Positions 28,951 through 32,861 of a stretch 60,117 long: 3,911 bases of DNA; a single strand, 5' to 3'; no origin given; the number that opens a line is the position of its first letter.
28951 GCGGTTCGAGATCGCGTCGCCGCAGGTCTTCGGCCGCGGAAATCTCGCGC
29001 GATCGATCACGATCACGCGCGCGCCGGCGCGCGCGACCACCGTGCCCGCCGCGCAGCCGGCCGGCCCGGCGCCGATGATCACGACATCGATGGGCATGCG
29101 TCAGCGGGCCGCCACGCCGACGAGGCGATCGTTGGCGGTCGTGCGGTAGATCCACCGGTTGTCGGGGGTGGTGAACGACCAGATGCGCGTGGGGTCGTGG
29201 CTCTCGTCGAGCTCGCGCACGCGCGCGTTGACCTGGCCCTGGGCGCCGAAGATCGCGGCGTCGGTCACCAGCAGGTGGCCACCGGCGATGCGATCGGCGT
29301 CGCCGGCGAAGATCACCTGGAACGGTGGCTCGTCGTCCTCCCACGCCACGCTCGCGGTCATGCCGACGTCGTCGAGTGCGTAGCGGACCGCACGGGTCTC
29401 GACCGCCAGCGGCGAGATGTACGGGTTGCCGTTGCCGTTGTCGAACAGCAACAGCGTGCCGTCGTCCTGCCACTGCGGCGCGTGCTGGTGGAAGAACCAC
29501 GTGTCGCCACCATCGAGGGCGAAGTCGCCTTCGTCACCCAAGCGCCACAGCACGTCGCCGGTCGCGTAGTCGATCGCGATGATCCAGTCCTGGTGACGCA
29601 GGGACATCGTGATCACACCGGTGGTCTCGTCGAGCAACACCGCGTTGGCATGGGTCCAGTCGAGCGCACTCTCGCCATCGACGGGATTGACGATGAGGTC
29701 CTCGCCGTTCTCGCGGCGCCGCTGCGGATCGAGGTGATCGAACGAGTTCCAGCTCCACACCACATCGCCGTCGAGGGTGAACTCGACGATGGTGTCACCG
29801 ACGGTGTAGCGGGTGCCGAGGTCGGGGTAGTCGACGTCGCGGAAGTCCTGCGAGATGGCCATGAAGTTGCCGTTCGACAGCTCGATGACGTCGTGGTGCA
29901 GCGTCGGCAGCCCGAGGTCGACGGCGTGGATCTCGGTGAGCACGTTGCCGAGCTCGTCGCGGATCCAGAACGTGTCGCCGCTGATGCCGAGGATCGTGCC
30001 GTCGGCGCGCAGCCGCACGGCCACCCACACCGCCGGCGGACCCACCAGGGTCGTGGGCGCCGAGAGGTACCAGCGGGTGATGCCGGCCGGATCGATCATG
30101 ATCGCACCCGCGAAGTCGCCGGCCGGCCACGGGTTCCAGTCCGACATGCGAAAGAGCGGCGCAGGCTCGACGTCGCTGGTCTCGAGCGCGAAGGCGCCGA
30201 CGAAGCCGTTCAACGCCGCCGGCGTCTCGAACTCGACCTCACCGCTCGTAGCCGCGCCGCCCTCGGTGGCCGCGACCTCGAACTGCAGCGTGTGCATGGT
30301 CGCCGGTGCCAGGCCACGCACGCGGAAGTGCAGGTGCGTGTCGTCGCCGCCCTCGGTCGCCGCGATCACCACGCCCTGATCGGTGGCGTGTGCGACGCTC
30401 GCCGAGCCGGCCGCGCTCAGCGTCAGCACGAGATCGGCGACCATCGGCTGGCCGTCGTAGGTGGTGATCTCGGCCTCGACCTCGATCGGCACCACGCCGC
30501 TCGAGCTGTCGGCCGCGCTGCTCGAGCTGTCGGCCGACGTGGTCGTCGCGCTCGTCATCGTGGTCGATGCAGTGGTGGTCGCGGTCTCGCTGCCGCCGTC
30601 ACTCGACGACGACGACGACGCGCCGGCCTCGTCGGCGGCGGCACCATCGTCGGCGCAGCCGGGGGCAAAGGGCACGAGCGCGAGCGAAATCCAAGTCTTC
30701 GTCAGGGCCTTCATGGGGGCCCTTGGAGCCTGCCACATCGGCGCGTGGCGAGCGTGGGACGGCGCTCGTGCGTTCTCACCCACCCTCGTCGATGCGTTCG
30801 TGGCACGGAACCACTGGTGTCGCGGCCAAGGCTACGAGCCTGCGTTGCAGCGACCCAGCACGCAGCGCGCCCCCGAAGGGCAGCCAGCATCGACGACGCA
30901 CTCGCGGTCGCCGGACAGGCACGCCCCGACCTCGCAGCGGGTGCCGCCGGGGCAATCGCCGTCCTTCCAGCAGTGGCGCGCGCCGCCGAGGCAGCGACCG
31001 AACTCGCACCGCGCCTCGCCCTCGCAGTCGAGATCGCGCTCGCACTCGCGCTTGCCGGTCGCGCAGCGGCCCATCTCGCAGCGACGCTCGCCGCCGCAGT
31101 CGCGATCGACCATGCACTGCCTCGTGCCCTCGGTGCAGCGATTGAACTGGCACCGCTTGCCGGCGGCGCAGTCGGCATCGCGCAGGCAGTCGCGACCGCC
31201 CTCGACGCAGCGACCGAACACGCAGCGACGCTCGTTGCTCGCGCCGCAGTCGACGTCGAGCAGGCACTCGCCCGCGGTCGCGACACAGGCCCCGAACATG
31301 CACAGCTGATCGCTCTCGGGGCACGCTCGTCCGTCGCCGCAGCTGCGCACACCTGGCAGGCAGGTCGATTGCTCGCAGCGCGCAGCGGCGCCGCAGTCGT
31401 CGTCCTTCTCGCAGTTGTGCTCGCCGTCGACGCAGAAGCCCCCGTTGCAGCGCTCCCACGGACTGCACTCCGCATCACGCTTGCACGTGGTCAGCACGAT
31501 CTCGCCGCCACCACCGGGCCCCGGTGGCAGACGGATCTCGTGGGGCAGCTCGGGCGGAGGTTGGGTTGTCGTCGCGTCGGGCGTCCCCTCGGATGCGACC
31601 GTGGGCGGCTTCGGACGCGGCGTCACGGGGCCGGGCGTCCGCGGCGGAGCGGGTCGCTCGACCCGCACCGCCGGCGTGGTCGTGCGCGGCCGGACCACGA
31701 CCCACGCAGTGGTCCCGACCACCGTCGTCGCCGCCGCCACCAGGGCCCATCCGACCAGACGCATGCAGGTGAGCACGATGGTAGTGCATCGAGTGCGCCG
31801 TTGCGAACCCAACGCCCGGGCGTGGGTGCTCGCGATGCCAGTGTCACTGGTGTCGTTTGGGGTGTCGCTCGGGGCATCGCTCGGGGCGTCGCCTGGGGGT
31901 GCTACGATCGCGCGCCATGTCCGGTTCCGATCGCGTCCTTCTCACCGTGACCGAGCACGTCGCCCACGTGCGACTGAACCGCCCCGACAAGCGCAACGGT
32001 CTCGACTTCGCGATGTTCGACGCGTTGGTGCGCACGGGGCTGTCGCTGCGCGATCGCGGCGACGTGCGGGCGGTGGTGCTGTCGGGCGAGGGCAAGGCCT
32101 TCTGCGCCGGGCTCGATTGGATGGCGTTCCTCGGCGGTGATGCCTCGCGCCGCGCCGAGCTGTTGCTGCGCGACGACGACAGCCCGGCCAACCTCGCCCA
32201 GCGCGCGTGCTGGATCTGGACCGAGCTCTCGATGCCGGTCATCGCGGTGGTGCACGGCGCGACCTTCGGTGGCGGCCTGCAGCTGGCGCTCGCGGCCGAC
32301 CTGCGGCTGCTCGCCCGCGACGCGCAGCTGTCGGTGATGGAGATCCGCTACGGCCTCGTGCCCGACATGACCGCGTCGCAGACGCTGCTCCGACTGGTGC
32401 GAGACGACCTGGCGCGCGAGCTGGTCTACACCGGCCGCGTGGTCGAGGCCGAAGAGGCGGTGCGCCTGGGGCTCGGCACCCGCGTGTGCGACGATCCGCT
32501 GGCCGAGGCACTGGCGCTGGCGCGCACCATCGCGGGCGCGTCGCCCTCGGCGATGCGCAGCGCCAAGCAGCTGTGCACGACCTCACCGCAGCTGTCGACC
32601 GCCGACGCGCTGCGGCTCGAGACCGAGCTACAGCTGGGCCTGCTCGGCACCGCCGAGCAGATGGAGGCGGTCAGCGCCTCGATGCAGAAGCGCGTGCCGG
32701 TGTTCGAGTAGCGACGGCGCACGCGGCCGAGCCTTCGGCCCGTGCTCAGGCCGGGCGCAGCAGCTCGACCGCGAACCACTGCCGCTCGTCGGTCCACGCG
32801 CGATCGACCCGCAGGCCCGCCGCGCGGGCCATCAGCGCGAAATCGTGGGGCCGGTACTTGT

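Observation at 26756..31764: Tight operon of secreted arylsulfotransferase – geranylgeranyl-reductase-like flavoenzyme – PHB-depolymerase-family esterase, upstream of a 12x Cys-rich repeat protein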

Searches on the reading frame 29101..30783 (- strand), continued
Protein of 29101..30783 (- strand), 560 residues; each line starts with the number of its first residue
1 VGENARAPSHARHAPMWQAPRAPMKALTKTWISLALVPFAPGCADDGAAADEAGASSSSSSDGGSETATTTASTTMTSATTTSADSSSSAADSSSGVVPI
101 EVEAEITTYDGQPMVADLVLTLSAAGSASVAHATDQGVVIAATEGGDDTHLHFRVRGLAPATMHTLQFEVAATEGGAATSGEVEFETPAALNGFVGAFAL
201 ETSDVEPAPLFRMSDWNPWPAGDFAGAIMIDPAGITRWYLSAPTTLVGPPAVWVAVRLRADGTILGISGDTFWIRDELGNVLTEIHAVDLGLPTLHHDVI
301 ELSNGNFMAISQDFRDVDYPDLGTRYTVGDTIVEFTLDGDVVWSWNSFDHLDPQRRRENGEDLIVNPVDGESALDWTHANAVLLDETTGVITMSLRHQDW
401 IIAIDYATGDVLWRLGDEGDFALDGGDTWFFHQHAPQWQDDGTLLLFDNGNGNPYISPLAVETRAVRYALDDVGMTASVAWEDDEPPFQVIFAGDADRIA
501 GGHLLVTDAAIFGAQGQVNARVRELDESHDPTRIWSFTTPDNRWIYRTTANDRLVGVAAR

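Call 26: search_solved_structures(query=A2, max_evalue=0.01, show_alignments=4)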
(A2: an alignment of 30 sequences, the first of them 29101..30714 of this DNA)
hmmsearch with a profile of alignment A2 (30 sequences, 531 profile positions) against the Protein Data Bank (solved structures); distinct sequences matched with E-value up to 0.01: 4.
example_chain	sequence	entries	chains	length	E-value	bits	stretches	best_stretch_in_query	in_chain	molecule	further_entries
3elq_A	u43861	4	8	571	8.8e-23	83.8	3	198-327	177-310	Arylsulfate sulfotransferase | Arylsulfate sulfotransferase AssT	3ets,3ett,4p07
4p04_A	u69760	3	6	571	2.3e-21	79.1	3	198-327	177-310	Arylsulfate sulfotransferase AssT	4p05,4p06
9kf4_A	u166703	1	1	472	3.8e-14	55.3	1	298-477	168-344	Sulfotransferase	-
9kf6_A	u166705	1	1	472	5.5e-14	54.7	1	298-477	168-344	Sulfotransferase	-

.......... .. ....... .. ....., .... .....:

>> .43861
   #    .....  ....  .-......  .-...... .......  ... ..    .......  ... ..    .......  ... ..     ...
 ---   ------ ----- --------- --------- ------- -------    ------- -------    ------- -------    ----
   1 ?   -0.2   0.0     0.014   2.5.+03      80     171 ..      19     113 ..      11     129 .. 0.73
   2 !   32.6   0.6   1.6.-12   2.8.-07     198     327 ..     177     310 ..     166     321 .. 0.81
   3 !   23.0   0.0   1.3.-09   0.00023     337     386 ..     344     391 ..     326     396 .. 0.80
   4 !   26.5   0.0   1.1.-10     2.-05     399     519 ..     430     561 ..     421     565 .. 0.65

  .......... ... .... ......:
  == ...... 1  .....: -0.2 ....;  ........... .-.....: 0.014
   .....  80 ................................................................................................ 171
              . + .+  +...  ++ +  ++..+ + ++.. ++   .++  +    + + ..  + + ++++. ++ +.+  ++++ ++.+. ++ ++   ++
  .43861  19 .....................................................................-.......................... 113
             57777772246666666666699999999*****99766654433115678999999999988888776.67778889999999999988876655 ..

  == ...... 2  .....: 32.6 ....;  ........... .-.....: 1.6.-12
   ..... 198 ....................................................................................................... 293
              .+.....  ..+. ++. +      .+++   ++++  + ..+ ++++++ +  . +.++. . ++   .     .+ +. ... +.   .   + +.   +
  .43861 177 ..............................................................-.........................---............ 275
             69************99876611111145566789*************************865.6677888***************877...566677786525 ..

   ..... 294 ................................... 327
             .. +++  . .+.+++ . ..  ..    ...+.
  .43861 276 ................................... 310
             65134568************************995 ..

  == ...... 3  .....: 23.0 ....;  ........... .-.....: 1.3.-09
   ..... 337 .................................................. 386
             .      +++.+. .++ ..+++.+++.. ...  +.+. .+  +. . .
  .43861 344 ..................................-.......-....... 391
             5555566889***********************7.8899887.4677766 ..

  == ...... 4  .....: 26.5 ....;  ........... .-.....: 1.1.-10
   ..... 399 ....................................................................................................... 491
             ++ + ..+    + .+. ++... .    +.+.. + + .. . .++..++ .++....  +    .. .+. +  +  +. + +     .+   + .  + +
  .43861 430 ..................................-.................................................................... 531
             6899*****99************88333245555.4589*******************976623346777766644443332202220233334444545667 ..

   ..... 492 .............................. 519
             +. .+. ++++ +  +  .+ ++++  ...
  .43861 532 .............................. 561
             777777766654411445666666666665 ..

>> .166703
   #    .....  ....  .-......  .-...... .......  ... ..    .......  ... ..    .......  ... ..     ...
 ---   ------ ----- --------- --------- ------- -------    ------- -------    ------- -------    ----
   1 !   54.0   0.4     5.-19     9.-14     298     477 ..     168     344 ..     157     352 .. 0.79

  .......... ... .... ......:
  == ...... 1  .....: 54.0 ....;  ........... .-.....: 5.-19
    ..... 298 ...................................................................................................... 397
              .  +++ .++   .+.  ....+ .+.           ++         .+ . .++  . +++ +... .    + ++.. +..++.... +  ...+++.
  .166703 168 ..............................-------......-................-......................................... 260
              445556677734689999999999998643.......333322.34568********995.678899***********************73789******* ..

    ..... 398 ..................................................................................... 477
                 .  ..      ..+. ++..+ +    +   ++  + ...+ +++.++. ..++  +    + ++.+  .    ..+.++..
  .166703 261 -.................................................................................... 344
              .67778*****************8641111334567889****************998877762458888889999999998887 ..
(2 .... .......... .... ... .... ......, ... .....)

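Call 42: find_homologous_proteins(query=L098:12532-14445:+, max_evalue=0.00001)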
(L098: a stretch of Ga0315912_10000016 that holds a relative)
Query L098:12532-14445:+ (637 aa): 215 proteins with E <= 0.00001 among 8000 candidates; the best 120 are listed.
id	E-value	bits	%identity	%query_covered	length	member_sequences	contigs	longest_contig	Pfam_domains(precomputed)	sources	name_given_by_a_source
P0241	0.0e+0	1370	93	100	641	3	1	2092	-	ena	-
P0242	0.0e+0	1323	89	100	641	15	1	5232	-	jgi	jgi:hypothetical protein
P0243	0.0e+0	1285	87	97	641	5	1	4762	-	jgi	jgi:hypothetical protein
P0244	0.0e+0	1270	87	97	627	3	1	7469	-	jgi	-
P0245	0.0e+0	1269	86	100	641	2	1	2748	-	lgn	-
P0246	0.0e+0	1258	85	99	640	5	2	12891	-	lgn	-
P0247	0.0e+0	1257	85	100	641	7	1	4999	-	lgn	-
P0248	0.0e+0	1232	83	99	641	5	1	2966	-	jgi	jgi:hypothetical protein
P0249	0.0e+0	1204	82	99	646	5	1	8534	-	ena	-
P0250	0.0e+0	1200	81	99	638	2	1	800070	-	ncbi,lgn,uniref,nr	ncbi:glycosyltransferase family protein [Paraliomyxa miuraensis]|uniref:hypothetical protein n=1 Tax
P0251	0.0e+0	1200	82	99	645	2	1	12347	-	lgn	-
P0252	0.0e+0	1102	76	99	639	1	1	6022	-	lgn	-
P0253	0.0e+0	1094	74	99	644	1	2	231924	-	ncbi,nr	ncbi:MAG: hypothetical protein H6712_22690 [Myxococcales bacterium]|nr:hypothetical protein [Myxococ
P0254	0.0e+0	1088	74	99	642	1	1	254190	-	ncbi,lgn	ncbi:MAG: hypothetical protein AAGF11_01565 [Myxococcota bacterium]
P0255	0.0e+0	1068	73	100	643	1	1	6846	-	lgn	-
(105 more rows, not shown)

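Call 52: predict_structure(alignment_id=A6)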
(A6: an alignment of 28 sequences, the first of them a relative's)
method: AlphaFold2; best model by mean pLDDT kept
length: 638 residues; sequences in the alignment: 28
mean_pLDDT: 88.9   pTM: 0.90
mean pLDDT of the five models: 88.9, 85.4, 85.2, 84.9, 84.1
residues with pLDDT >= 90: 414; 70-90: 172; 50-70: 45; < 50: 7
segments of 3 or more residues with pLDDT < 50: 1-3, 430-432
pLDDT, mean of each block of 10 residues (from residue 1): 68 93 96 93 90 89 91 84 65 89 96 96 98 97 98 90 79 95 97 97 93 92 96 97 93 83 62 73 75 66 94 96 96 93 83 88 98 92 91 90 87 78 66 63 90 95 92 91 79 86 93 96 96 95 96 97 93 93 97 92 95 89 97 83
secondary structure, 60 per line:
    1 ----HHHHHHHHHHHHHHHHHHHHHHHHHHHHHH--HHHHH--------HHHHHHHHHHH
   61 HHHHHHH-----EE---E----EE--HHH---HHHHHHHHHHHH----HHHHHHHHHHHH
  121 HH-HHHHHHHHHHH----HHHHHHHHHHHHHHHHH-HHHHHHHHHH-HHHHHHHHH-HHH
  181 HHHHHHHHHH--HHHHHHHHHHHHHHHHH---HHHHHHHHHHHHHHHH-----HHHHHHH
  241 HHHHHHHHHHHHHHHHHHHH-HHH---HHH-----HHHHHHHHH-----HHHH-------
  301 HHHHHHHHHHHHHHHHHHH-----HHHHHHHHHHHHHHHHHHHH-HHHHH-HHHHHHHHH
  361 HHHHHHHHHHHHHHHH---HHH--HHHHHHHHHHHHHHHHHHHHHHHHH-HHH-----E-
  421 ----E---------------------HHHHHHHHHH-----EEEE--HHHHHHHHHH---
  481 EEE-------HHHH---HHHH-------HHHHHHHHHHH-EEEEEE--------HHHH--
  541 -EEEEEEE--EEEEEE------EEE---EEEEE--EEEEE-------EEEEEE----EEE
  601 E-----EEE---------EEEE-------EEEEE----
elements in order: H5-34 H37-41 H50-67 H93-104 H109-122 H124-134 H139-155 H157-166 H168-176 H178-190 H193-209 H213-228 H234-260 H276-284 H290-293 H301-319 H325-344 H346-350 H352-376 H385-409 H447-456 E462-465 H468-477 E481-483 H491-494 H498-501 H509-519 E521-526 H535-538 E542-548 E551-556 E563-565 E569-573 E576-580 E588-593 E598-601 E607-609 E619-622 E630-634

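Call 55: fold_search(model_id=the predicted structure, library=pdb)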
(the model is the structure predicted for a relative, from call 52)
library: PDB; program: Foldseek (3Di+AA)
matches with E <= 10: 212; with E <= 0.001: 27
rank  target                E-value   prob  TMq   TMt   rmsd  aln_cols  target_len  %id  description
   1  8age_A                1.5e-07  1.00  0.53  0.53  10.6       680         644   12  Structure of yeast oligosaccharylransferase complex with acceptor peptide bound (released 2022-12-07)
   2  9n9j_I                5.0e-07  1.00  0.54  0.50  13.3       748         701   14  Structure of a GRP94 folding intermediate engaged with a CCDC134- and FKBP11-bound secretory translocon (released 2025-11-19)
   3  8b6l_I                5.2e-07  1.00  0.53  0.50  13.2       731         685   13  Subtomogram average of the human Sec61-TRAP-OSTA-translocon (released 2022-12-07)
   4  7e9s_A                5.7e-07  1.00  0.45  0.35  13.7       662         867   11  Archaeal oligosaccharyltransferase AglB from Archaeoglobus fulgidus in complex with an inhibitory peptide and a dolich (released 2021-09-08)
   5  6ftg_5                6.3e-07  1.00  0.52  0.52  12.3       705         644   14  Subtomogram average of OST-containing ribosome-translocon complexes from canine rough microsomal membranes (released 2018-03-21)
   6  8agc_A                6.5e-07  1.00  0.53  0.49  12.0       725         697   13  Structure of yeast oligosaccharylransferase complex with lipid-linked oligosaccharide and non-acceptor peptide bound (released 2022-12-07)
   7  8pn9_A                7.8e-07  1.00  0.53  0.52  11.1       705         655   14  Structure of human oligosaccharyltransferase OST-A complex bound to NGI-1 (released 2024-05-08)
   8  6s7o_A                8.2e-07  1.00  0.54  0.53  11.2       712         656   13  Cryo-EM structure of human oligosaccharyltransferase complex OST-A (released 2019-12-18)
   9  7oci_F                1.4e-06  1.00  0.48  0.48  11.8       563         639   15  Cryo-EM structure of yeast Ost6p containing oligosaccharyltransferase complex (released 2022-02-16)
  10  8agb_A                1.9e-06  1.00  0.54  0.54  10.2       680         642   12  Structure of yeast oligosaccharylransferase complex with lipid-linked oligosaccharide bound (released 2022-12-07)
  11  6s7t_A                2.8e-06  1.00  0.52  0.47  12.4       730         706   13  Cryo-EM structure of human oligosaccharyltransferase complex OST-B (released 2019-12-18)
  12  3wak                  5.4e-06  1.00  0.49  0.38  10.2       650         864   11  Crystal structure of the Archaeoglobus fulgidus oligosaccharyltransferase (O29867_ARCFU) in the apo form (released 2013-10-30)
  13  6c26_A                5.7e-06  1.00  0.53  0.53  12.8       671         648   12  The Cryo-EM structure of a eukaryotic oligosaccharyl transferase complex (released 2018-01-31)
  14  7zlh_A                7.1e-06  1.00  0.49  0.48   9.4       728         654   10  Cryo-EM structure of C-mannosyltransferase CeDPY19, in apo state, bound to CMT2-Fab and anti-Fab nanobody (released 2023-01-11)
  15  3waj                  8.1e-06  1.00  0.44  0.36  13.3       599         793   12  Crystal structure of the Archaeoglobus fulgidus oligosaccharyltransferase (O29867_ARCFU) complex with Zn and sulfate (released 2013-10-30)
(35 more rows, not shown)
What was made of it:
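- All 27 PDB matches with E<1e-3 are GT-C enzymes: STT3, AglB, DPY19, AftD, AftA, PglB, ArnT (calls 52, 55).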

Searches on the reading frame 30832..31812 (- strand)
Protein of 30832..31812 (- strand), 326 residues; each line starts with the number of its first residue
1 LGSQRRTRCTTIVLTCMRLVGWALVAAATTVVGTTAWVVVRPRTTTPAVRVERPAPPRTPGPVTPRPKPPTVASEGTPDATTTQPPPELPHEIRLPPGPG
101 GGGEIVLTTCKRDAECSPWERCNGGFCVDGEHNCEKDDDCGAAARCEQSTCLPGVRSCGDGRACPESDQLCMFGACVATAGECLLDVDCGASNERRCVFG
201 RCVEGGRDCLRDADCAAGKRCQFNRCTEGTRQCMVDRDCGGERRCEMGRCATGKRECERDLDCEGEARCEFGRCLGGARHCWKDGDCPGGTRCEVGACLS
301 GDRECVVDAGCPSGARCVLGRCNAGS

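Call 3: search_protein_families(library=pfam, proteins=[window:30832-31812:-], max_evalue=0.01)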
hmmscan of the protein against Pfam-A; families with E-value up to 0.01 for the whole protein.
window:30832-31812:- (326 aa): 4 families
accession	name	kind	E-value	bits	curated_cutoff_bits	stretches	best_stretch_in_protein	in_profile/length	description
PF23416.1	DUF7107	-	4.1e-13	49.9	24.6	0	232-275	1-47/48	Domain of unknown function (DUF7107)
PF04706.18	Dickkopf_N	-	5.8e-07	30.2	25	0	298-322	26-50/51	Dickkopf N-terminal cysteine-rich region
PF00095.26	WAP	-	0.0062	17.2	20.8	0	272-293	11-29/41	WAP-type (Whey Acidic Protein) 'four-disulfide core'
PF01683.23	EB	-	0.0087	16.6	24.3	0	304-322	21-39/52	EB module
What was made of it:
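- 30832..31764 (-): Cys-rich repeat protein. N-terminal membrane anchor or signal (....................), a Pro-rich linker, then 9 repeats of 24 residues with 4 Cys each. Pfam DUF7107 E=4e-13 (call 3).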

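Call 4: search_protein_families(library=ncbifam, proteins=[window:30832-31812:-], max_evalue=0.01)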
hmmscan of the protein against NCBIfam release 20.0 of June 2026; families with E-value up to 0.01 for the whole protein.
window:30832-31812:- (326 aa): 0 families

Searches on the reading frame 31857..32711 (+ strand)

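Call 3: search_protein_families(library=pfam, proteins=[window:31857-32711:+], max_evalue=0.01)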
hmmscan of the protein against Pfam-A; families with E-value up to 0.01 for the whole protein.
window:31857-32711:+ (284 aa): 2 families
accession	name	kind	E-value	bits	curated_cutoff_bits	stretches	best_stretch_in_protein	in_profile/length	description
PF00378.25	ECH_1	-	2.2e-39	135.7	27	1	33-284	4-249/251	Enoyl-CoA hydratase/isomerase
PF16113.10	ECH_2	-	3.2e-28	99.6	27.2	1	36-213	2-174/335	Enoyl-CoA hydratase/isomerase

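Call 4: search_protein_families(library=ncbifam, proteins=[window:31857-32711:+], max_evalue=0.01)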
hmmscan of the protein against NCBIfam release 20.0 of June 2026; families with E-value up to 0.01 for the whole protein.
window:31857-32711:+ (284 aa): 72 families (the best 25 are shown)
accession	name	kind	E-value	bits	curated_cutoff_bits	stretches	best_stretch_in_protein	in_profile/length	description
NF005699.0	PRK07509.1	equivalog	1.6e-89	300.1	249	1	25-283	4-261/267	crotonase/enoyl-CoA hydratase family protein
NF004794.0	PRK06142.1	equivalog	3e-50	171.4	308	1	28-283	9-270/273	crotonase/enoyl-CoA hydratase family protein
NF051848.1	EnCoAHydtEchA19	equivalog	3.4e-46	157.9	400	1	27-284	2-256/258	enoyl-CoA hydratase EchA19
NF004781.0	PRK06127.1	subfamily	1.5e-40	139.6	291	1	20-283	6-266/269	enoyl-CoA hydratase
NF004525.0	PRK05870.1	equivalog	2.3e-40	139.1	285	1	25-269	3-240/249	enoyl-CoA hydratase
NF006007.0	PRK08138.1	subfamily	6.7e-40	137.1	355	1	31-283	14-258/261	enoyl-CoA hydratase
NF006107.0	PRK08258.1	equivalog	2.9e-39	135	330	1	26-284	18-275/277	enoyl-CoA hydratase family protein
NF046063.1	oxepin_alt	equivalog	4.2e-39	134.6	300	1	31-281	6-253/254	oxepin-CoA hydrolase, alternative type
NF005802.0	PRK07657.1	equivalog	6.4e-39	134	363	1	30-283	9-257/260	enoyl-CoA hydratase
NF005803.0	PRK07658.1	equivalog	7e-39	133.8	313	1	28-284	5-255/257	enoyl-CoA hydratase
NF005891.0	PRK07854.1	equivalog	7.7e-39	133.8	237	1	32-284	7-241/243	enoyl-CoA hydratase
NF004840.0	PRK06190.1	equivalog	2.5e-38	132.2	253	1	26-266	5-239/260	enoyl-CoA hydratase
NF005700.0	PRK07511.1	subfamily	4.2e-38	131.4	274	1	30-283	8-258/260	enoyl-CoA hydratase family protein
NF006566.0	PRK09076.1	subfamily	7.8e-38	130.6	286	1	29-282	9-256/260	enoyl-CoA hydratase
NF005073.0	PRK06495.1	subfamily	9.6e-38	129.9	296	1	28-284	7-255/257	enoyl-CoA hydratase/isomerase family protein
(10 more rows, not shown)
